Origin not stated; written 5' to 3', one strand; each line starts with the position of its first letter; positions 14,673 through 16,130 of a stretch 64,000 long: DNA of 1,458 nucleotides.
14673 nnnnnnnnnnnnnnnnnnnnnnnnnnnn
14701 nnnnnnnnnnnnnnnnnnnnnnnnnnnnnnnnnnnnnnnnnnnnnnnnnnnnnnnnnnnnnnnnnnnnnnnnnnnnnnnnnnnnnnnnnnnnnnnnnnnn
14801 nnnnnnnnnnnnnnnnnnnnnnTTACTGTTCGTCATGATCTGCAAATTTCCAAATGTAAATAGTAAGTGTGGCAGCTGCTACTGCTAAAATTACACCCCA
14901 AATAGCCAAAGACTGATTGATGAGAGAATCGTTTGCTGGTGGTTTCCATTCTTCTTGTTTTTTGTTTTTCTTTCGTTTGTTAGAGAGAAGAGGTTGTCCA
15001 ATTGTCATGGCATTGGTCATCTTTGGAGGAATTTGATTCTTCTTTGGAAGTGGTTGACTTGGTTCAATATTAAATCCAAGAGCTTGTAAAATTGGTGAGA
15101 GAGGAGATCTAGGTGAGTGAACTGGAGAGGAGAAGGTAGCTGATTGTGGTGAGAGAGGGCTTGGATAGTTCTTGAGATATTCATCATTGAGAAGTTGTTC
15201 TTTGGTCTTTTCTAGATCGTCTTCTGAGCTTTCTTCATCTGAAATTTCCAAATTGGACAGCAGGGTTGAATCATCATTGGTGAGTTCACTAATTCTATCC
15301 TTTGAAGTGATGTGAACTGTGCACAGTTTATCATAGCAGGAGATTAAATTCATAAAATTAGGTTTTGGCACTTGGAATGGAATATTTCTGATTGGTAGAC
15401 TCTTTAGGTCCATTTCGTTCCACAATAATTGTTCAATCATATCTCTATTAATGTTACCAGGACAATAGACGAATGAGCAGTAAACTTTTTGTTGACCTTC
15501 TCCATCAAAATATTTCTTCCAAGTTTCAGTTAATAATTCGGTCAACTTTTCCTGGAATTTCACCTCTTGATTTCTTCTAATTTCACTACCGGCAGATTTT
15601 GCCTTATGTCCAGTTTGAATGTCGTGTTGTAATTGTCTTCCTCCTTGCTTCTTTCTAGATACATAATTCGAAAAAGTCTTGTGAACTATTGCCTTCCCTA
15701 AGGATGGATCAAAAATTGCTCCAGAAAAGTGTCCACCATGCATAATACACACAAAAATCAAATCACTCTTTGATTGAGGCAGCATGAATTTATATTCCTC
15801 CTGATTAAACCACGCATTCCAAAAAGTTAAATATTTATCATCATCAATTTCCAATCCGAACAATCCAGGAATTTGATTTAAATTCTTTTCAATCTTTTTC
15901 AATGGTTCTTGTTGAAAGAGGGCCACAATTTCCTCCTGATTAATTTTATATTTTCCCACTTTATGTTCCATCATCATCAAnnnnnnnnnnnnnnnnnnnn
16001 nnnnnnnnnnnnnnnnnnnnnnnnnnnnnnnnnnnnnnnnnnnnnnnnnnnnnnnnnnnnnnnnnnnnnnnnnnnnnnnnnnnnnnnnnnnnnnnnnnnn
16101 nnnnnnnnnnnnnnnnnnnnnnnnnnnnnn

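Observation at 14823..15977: Membrane-anchored VLRF1-domain protein lacking the usual Vms1/ANKZF1 accessory modules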

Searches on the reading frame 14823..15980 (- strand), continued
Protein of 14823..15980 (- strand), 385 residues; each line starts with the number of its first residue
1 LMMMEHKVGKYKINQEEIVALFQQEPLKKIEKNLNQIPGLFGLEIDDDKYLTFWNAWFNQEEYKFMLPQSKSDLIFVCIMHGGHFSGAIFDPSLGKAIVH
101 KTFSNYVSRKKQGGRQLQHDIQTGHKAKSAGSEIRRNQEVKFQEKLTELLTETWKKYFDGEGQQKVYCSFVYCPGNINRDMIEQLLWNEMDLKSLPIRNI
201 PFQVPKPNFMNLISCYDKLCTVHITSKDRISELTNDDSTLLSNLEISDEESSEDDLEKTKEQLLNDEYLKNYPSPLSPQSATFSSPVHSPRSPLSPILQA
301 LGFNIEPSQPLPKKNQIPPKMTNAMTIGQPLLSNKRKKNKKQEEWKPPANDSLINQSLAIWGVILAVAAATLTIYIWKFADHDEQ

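Call 63: list_cluster_members(proteins=[P0001, P0003, P0004, P0267, P0042])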
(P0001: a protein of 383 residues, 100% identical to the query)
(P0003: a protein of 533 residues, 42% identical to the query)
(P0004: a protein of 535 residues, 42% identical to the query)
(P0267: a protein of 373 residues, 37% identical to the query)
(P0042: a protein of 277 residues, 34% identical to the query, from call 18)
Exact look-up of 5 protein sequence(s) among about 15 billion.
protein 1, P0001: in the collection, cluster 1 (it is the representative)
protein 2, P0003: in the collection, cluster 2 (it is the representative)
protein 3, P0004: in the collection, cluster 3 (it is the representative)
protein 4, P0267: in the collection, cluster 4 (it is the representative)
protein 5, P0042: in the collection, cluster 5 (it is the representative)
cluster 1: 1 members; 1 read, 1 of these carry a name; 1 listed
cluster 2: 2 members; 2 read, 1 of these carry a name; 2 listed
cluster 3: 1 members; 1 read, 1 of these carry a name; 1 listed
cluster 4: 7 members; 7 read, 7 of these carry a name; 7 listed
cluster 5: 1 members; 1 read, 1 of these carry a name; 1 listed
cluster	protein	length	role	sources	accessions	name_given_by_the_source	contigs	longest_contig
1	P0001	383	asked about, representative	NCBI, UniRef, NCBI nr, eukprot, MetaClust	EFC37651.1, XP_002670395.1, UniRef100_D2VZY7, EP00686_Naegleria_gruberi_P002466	predicted protein [Naegleria gruberi] | Predicted protein n=1 Tax=Naegleria gruberi TaxID=5762 RepID=D2VZY7_NAEGR | uncharacterized protein NAEGRDRAFT_53615 [Naegleria gruberi]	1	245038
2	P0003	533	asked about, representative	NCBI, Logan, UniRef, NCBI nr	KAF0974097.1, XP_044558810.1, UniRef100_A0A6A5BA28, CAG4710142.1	hypothetical protein FDP41_006707 [Naegleria fowleri] | VLRF1 domain-containing protein n=1 Tax=Naegleria fowleri TaxID=5763 ... | uncharacterized protein FDP41_006707 [Naegleria fowleri]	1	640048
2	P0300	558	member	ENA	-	-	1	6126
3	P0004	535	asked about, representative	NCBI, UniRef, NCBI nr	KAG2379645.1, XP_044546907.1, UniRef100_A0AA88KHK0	hypothetical protein C9374_006762 [Naegleria lovaniensis] | VLRF1 domain-containing protein n=1 Tax=Naegleria lovaniensis TaxID=51637 ... | uncharacterized protein C9374_006762 [Naegleria lovaniensis]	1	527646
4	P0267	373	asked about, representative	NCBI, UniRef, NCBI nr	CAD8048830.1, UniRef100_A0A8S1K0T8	unnamed protein product [Paramecium primaurelia] | VLRF1 domain-containing protein n=1 Tax=Paramecium primaurelia TaxID=5886 ...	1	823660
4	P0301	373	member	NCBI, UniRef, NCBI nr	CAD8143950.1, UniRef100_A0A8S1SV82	unnamed protein product [Paramecium octaurelia] | VLRF1 domain-containing protein n=1 Tax=Paramecium octaurelia TaxID=43137 ...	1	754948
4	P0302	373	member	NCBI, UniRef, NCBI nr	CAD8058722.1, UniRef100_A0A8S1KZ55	unnamed protein product [Paramecium sonneborni] | VLRF1 domain-containing protein n=1 Tax=Paramecium sonneborni TaxID=65129 ...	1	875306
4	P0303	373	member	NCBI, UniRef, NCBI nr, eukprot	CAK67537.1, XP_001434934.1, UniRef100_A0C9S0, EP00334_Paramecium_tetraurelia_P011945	unnamed protein product (macronuclear) [Paramecium tetraurelia] | VLRF1 domain-containing protein n=1 Tax=Paramecium tetraurelia TaxID=5888 ... | uncharacterized protein GSPATT00006844001 [Paramecium tetraurelia]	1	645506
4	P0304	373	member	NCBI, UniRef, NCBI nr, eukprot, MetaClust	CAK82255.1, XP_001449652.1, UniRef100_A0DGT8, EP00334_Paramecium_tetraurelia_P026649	unnamed protein product (macronuclear) [Paramecium tetraurelia] | VLRF1 domain-containing protein n=1 Tax=Paramecium tetraurelia TaxID=5888 ... | uncharacterized protein GSPATT00002384001 [Paramecium tetraurelia]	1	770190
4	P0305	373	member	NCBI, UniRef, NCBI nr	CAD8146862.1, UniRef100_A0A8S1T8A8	unnamed protein product [Paramecium pentaurelia] | VLRF1 domain-containing protein n=1 Tax=Paramecium pentaurelia TaxID=43138 ...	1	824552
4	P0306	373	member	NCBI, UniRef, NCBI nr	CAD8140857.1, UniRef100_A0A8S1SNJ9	unnamed protein product [Paramecium octaurelia] | VLRF1 domain-containing protein n=1 Tax=Paramecium octaurelia TaxID=43137 ...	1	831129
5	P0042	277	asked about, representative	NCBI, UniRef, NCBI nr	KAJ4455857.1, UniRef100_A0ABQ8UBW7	hypothetical protein PAPYR_9063 [Paratrimastix pyriformis] | VLRF1 domain-containing protein n=1 Tax=Paratrimastix pyriformis TaxID=342808 ...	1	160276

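Call 71: predict_structure(alignment_id=A4)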
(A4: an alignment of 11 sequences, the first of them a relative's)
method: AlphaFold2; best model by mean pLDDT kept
length: 383 residues; sequences in the alignment: 11
mean_pLDDT: 70.2   pTM: 0.58
mean pLDDT of the five models: 70.2, 69.6, 69.5, 69.1, 68.7
residues with pLDDT >= 90: 142; 70-90: 82; 50-70: 43; < 50: 116
segments of 3 or more residues with pLDDT < 50: 235-266, 268-293, 300-346, 381-383
pLDDT, mean of each block of 10 residues (from residue 1): 75 89 83 90 88 91 86 95 95 94 64 52 64 86 95 89 94 92 95 94 94 95 80 45 33 35 40 31 34 47 38 36 32 33 44 80 92 74 44
secondary structure, 60 per line:
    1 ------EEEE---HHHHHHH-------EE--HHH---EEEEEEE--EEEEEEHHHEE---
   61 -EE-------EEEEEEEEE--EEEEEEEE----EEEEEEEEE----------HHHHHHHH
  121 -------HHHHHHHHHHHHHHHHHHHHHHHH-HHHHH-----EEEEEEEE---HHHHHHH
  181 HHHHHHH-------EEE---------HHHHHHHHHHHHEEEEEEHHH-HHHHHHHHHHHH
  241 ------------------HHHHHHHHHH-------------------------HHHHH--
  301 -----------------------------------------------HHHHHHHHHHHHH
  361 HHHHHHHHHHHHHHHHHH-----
elements in order: E7-10 H14-20 E38-44 E47-52 E71-79 E82-89 E94-102 H113-120 H128-151 H153-157 E163-170 H174-187 E195-197 H207-218 E219-224 H229-240 H259-268 H294-298 H348-378

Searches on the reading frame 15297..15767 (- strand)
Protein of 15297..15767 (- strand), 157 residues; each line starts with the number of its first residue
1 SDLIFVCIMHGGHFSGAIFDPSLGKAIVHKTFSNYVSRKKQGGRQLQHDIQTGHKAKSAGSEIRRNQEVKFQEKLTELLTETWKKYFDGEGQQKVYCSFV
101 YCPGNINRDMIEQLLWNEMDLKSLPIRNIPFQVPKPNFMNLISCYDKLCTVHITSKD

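Call 18: find_homologous_proteins(query=A2, max_evalue=0.01)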
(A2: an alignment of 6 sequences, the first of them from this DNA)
Query A2 (6 sequences) (157 aa, profile of the alignment): 185 proteins with E <= 0.01 among 1939 candidates; the best 120 are listed.
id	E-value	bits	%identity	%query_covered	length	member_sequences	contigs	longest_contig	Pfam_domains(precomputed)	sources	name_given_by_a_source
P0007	6.6e-53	197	32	94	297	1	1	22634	PF18826.7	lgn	-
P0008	8.1e-49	184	33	94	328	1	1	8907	PF18826.7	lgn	-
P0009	1.8e-48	182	33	94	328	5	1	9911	PF18826.7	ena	-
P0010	4.1e-48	181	32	94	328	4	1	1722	PF18826.7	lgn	-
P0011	3.5e-46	175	35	94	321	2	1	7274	PF18826.7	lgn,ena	-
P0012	2.1e-37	146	35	96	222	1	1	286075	PF18826.7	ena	-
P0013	4.6e-37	145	36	94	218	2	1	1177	PF18826.7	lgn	-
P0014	6.1e-37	145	40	68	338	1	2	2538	PF18826.7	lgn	-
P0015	2.0e-35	140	34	97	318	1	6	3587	PF18826.7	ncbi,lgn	-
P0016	1.4e-33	134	53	50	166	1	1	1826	PF18826.7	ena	-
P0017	1.3e-32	131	35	91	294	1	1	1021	PF18826.7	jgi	jgi:hypothetical protein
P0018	1.8e-32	130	34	65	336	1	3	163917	PF18826.7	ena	-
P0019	5.0e-32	129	38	65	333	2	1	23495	PF18826.7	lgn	-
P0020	1.4e-31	127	34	97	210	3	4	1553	PF18826.7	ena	-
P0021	3.8e-31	126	36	97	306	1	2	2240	PF18826.7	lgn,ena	-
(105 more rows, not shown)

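Call 35: search_protein_families(library=pfam, proteins=[P0008, P0014], max_evalue=1)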
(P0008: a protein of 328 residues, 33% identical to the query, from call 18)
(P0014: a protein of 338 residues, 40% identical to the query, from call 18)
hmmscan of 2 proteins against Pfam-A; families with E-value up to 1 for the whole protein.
P0008 (328 aa): 1 family
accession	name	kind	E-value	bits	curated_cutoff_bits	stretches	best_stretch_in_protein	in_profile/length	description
PF18826.6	bVLRF1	-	3.8e-40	137.6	27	1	181-321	1-142/145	Bacteroidetes VLRF1 release factor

P0014 (338 aa): 1 family
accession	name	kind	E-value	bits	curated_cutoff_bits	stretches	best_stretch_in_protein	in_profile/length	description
PF18826.6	bVLRF1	-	8.2e-37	126.8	27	1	194-332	2-142/145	Bacteroidetes VLRF1 release factor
